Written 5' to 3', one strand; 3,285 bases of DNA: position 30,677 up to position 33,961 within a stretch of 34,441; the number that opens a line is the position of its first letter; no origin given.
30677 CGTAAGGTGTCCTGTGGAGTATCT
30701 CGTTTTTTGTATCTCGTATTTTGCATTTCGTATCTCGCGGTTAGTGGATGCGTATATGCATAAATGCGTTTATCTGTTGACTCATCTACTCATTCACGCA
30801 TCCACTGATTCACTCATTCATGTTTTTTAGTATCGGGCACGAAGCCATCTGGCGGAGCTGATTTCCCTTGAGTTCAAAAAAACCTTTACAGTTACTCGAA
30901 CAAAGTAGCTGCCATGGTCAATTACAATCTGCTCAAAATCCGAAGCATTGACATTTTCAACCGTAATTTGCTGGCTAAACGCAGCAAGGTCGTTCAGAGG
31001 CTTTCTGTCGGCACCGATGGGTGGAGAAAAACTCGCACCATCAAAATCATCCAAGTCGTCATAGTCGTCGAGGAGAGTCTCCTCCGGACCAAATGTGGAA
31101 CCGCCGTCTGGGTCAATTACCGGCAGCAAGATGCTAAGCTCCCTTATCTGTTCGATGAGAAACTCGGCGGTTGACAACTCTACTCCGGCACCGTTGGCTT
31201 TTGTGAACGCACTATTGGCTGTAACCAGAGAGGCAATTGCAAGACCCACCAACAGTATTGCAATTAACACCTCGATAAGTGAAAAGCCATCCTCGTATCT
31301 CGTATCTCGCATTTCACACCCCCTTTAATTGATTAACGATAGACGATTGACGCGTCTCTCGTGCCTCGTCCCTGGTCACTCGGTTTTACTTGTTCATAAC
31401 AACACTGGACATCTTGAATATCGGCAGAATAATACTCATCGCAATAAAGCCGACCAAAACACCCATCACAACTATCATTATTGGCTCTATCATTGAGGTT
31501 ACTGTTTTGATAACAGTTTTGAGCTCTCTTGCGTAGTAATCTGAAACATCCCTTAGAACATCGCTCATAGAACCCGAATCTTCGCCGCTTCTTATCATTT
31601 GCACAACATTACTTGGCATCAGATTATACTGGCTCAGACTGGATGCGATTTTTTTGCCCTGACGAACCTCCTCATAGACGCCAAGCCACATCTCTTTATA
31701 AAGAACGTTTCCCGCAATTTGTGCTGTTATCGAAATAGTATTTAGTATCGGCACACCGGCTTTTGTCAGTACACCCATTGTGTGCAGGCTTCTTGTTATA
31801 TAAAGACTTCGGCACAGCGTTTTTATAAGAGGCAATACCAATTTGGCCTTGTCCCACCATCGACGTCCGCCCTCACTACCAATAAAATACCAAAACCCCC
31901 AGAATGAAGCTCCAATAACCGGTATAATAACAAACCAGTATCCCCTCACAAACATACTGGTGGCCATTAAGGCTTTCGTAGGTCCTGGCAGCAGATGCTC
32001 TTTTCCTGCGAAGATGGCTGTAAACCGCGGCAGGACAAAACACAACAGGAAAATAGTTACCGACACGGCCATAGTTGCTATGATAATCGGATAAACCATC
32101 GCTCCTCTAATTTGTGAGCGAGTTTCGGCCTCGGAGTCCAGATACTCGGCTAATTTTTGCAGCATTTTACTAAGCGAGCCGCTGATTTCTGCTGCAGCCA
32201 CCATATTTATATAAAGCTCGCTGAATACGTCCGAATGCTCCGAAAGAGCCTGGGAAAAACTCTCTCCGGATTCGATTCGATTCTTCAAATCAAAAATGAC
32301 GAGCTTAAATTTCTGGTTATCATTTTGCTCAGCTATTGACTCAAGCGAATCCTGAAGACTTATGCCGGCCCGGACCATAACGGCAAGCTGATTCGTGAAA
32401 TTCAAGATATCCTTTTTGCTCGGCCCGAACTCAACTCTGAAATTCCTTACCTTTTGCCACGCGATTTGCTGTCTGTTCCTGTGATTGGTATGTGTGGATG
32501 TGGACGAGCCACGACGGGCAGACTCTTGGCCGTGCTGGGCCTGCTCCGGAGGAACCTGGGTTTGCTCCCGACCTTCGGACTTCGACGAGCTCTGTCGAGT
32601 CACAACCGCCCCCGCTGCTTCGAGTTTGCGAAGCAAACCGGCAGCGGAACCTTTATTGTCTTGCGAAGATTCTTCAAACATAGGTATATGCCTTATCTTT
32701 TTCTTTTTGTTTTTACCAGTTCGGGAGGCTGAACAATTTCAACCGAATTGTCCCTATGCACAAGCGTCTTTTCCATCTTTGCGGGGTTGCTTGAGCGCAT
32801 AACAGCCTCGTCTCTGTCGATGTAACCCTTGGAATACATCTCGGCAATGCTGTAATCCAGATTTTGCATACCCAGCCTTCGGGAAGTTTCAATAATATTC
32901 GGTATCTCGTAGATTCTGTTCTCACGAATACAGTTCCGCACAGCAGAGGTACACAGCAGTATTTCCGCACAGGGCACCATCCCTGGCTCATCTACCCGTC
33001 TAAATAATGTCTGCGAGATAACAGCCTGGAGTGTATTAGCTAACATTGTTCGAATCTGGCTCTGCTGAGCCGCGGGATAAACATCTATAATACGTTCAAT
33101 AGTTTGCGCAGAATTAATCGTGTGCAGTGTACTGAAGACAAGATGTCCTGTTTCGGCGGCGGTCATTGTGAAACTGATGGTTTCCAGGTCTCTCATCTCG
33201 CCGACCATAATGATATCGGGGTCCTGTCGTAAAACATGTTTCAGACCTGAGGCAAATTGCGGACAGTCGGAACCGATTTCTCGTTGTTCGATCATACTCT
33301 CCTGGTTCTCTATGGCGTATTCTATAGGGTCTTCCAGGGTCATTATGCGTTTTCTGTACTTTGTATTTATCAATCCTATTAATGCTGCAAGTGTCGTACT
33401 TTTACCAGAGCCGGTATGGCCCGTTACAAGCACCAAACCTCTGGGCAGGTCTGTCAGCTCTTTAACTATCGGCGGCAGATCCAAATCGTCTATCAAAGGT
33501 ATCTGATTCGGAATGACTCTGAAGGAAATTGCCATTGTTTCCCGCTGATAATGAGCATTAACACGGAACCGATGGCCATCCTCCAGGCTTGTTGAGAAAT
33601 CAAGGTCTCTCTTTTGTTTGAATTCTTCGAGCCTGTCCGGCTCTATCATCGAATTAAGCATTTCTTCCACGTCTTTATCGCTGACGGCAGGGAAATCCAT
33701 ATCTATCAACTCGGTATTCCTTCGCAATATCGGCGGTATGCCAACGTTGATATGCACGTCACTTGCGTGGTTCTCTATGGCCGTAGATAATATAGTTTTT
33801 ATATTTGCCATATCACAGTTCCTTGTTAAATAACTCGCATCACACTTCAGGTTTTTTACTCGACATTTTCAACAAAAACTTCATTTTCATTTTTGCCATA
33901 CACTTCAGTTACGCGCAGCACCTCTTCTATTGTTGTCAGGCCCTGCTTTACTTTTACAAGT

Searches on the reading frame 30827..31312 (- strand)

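Call 9: search_protein_families(library=pfam, proteins=[window:30827-31312:-], max_evalue=0.001)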
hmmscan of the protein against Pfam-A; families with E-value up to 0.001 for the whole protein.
window:30827-31312:- (161 aa): 1 family
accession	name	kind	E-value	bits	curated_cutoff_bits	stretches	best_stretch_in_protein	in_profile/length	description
PF07963.17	N_methyl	-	7.5e-06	25.7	21.2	1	6-29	3-26/27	Prokaryotic N-terminal methylation motif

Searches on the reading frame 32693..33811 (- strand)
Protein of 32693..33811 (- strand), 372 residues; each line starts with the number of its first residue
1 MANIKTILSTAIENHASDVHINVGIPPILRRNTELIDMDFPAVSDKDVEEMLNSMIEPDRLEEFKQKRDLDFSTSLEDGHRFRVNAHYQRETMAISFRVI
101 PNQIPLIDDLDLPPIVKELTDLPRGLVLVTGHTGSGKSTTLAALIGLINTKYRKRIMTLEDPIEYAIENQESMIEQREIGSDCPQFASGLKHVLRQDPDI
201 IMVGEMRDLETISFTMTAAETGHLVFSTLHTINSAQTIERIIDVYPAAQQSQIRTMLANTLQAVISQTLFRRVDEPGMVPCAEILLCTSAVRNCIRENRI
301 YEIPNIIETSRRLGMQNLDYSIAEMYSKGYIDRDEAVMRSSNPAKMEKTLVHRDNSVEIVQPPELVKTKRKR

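Call 9: search_protein_families(library=pfam, proteins=[window:32693-33811:-], max_evalue=0.001)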
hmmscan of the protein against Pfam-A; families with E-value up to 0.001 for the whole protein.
window:32693-33811:- (372 aa): 2 families
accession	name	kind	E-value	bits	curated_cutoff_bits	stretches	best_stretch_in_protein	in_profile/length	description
PF00437.27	T2SSE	-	1.4e-47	162.6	24.9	1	117-276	135-284/370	Type II/IV secretion system protein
PF13555.12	AAA_29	-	0.00031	20.9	27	1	123-148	21-46/61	P-loop containing region of AAA domain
